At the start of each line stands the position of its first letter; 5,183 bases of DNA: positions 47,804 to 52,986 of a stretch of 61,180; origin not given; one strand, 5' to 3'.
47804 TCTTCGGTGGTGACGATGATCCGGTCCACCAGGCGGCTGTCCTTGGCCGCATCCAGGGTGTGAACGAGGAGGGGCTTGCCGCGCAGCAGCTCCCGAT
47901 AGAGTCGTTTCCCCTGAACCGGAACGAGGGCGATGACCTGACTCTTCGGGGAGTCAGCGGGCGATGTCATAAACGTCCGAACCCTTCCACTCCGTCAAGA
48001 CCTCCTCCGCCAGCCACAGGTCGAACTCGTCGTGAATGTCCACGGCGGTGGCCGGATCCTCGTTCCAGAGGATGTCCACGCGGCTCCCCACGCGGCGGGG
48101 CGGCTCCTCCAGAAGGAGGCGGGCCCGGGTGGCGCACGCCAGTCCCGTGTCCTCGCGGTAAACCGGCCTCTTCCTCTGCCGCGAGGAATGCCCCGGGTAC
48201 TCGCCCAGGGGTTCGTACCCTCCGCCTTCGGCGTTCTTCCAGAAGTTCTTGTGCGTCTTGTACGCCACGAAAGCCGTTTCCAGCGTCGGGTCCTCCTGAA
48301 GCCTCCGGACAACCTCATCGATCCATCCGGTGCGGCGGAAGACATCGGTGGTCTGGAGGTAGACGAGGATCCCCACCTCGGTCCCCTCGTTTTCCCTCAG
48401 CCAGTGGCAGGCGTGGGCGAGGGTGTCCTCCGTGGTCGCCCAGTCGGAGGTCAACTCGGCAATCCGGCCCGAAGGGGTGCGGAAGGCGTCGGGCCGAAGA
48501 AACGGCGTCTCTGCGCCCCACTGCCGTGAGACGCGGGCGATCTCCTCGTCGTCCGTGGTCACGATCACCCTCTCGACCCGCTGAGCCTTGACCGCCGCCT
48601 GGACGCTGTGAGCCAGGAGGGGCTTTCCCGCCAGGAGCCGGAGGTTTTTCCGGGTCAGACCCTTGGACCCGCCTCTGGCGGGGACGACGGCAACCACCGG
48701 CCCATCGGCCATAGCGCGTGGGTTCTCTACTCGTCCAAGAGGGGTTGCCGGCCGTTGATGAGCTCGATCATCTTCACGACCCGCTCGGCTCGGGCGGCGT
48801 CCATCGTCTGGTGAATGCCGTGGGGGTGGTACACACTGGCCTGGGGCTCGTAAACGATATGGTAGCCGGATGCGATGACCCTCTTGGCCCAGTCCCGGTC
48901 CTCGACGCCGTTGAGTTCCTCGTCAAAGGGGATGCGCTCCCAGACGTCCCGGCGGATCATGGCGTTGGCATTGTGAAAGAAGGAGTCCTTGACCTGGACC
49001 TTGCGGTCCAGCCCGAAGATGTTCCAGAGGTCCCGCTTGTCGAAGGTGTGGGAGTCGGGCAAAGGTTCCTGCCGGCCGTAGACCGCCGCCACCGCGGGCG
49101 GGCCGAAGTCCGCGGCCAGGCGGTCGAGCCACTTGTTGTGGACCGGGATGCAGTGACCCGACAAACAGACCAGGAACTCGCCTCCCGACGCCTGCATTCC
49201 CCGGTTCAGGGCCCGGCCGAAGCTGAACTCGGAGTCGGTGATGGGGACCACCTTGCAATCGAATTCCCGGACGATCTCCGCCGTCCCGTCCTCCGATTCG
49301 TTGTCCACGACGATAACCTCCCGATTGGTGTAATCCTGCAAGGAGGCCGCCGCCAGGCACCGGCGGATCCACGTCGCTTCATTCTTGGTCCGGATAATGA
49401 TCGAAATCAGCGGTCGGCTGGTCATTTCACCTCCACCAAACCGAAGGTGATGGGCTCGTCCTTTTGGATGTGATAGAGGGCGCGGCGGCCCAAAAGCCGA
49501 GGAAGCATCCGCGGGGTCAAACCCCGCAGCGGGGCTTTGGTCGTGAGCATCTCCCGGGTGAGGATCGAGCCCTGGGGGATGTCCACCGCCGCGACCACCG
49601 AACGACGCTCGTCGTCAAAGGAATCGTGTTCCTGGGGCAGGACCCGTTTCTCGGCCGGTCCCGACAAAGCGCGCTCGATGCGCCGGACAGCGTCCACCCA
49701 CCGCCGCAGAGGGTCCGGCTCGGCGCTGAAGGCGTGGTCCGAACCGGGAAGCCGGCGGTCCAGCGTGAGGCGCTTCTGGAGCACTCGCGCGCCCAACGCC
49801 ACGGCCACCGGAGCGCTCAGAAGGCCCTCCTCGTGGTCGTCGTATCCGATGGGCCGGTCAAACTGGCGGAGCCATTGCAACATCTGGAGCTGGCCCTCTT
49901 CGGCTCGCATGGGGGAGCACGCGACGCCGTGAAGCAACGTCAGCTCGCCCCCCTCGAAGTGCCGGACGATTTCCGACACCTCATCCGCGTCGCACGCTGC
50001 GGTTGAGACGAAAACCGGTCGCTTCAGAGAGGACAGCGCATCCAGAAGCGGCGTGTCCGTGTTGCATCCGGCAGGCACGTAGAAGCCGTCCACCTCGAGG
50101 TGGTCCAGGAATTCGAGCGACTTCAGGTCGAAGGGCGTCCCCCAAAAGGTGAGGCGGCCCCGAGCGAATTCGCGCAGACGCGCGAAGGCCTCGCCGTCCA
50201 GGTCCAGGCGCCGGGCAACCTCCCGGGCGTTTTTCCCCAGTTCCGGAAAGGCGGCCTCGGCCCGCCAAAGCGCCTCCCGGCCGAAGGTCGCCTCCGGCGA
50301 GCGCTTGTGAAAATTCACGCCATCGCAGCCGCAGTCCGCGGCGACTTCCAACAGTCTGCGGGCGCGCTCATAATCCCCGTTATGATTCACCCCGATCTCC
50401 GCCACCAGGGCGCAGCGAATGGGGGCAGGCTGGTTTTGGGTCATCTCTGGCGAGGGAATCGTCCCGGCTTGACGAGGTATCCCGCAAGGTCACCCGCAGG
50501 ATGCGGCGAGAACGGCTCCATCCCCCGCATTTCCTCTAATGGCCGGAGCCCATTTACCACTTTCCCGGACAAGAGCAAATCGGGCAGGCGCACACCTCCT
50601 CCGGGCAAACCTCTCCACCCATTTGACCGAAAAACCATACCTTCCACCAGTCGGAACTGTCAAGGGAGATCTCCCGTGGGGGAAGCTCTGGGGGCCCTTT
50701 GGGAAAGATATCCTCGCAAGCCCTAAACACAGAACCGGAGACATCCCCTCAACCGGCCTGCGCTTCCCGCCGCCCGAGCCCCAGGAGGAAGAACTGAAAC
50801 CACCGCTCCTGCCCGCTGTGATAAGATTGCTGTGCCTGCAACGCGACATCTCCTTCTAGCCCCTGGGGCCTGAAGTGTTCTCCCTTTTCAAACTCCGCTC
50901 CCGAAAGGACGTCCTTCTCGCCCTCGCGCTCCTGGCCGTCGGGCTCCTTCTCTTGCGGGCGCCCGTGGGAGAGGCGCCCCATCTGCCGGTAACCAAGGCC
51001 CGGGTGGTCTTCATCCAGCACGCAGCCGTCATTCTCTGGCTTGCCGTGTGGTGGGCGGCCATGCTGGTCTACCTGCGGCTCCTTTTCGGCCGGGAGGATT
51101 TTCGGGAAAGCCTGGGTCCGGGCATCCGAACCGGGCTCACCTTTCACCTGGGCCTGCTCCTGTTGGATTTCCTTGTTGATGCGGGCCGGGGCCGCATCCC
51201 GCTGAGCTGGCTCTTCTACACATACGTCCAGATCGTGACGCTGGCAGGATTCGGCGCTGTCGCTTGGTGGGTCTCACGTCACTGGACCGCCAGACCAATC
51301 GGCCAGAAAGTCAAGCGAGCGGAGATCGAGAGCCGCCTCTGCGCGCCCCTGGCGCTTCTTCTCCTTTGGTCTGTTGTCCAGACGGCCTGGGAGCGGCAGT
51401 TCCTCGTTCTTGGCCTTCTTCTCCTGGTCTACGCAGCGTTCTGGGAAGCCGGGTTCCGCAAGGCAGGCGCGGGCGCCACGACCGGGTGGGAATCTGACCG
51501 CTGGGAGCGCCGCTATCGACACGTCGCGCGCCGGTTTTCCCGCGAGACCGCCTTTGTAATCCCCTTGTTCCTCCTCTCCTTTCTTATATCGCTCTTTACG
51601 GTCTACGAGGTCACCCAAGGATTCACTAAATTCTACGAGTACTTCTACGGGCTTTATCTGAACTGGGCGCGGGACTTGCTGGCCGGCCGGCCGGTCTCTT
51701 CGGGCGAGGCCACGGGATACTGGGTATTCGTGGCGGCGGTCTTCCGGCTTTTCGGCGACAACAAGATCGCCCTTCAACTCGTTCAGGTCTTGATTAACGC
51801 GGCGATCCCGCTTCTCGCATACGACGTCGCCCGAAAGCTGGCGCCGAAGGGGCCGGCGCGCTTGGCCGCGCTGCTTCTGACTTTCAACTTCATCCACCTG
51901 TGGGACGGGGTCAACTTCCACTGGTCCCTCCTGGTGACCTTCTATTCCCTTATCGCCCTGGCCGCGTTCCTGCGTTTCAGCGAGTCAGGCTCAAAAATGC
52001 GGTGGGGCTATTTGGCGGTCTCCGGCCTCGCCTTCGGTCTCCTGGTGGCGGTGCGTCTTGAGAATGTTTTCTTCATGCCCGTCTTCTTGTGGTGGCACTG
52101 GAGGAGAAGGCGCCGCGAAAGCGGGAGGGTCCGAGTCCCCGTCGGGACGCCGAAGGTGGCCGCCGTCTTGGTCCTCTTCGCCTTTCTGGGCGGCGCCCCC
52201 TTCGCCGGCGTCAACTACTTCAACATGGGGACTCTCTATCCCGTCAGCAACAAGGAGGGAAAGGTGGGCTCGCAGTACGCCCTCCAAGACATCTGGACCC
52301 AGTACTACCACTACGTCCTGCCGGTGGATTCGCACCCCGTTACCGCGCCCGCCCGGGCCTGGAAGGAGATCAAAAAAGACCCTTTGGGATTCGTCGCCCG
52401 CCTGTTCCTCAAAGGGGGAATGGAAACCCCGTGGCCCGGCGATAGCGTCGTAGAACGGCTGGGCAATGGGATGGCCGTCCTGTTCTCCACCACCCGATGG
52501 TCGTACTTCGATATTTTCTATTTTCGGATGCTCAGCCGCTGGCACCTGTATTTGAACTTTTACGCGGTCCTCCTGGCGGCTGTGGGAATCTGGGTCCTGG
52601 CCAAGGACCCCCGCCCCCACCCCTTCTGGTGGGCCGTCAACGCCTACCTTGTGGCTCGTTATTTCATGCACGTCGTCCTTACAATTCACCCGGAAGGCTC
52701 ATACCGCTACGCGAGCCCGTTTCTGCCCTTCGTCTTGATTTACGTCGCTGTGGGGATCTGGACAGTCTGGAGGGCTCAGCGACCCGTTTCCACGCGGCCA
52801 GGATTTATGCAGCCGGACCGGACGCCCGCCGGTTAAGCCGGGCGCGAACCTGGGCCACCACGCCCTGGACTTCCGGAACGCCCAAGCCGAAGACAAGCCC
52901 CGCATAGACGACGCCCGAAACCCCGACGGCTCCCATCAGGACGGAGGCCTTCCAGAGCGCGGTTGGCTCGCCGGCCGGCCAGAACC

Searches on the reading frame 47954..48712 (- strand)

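Call 36: search_protein_families(library=pfam, max_evalue=0.00001, proteins=[window:47954-48712:-])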
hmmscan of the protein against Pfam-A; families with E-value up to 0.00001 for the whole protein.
window:47954-48712:- (252 aa): 1 family
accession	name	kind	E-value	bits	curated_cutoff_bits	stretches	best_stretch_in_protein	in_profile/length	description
PF02348.25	CTP_transf_3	-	1.5e-18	67.8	22.6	1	7-75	1-69/217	Cytidylyltransferase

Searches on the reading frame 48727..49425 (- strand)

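Call 36: search_protein_families(library=pfam, max_evalue=0.00001, proteins=[window:48727-49425:-])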
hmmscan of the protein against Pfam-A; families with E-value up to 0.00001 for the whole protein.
window:48727-49425:- (232 aa): 3 families
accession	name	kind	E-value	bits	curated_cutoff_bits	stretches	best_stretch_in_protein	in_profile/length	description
PF00535.33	Glycos_transf_2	-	1.9e-23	83.7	23.3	1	8-163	1-165/168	Glycosyl transferase family 2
PF13641.12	Glyco_tranf_2_3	-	2.8e-10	41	27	1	7-202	3-213/230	Glycosyltransferase like family 2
PF10111.15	Glyco_tranf_2_2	-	9.2e-06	25.8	27.3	0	9-93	4-93/276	Glycosyltransferase like family 2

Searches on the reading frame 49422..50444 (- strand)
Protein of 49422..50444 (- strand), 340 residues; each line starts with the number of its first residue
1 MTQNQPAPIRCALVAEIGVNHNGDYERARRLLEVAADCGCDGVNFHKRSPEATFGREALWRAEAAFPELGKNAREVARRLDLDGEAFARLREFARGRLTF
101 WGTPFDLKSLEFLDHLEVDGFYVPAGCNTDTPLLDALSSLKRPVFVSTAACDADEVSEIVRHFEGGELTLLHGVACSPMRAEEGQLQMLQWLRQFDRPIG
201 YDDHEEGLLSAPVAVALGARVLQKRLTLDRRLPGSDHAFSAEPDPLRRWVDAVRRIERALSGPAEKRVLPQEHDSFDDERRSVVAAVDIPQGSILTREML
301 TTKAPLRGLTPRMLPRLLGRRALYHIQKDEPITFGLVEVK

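Call 36: search_protein_families(library=pfam, max_evalue=0.00001, proteins=[window:49422-50444:-])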
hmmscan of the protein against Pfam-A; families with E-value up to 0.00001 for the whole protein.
window:49422-50444:- (340 aa): 2 families
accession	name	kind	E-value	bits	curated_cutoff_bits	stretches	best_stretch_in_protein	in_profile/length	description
PF03102.20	NeuB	-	6.7e-45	153.9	22.1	1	32-261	2-237/241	NeuB family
PF08666.17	SAF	-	2.2e-09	38.1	21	1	280-334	1-59/63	SAF domain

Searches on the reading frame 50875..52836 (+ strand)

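Call 36: search_protein_families(library=pfam, max_evalue=0.00001, proteins=[window:50875-52836:+])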
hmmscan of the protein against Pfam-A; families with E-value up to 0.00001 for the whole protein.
window:50875-52836:+ (653 aa): 1 family
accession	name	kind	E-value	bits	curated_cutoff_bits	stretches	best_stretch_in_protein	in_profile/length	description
PF13231.12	PMT_2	-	1.1e-09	39.1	26.1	1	285-417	9-138/160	Dolichyl-phosphate-mannose-protein mannosyltransferase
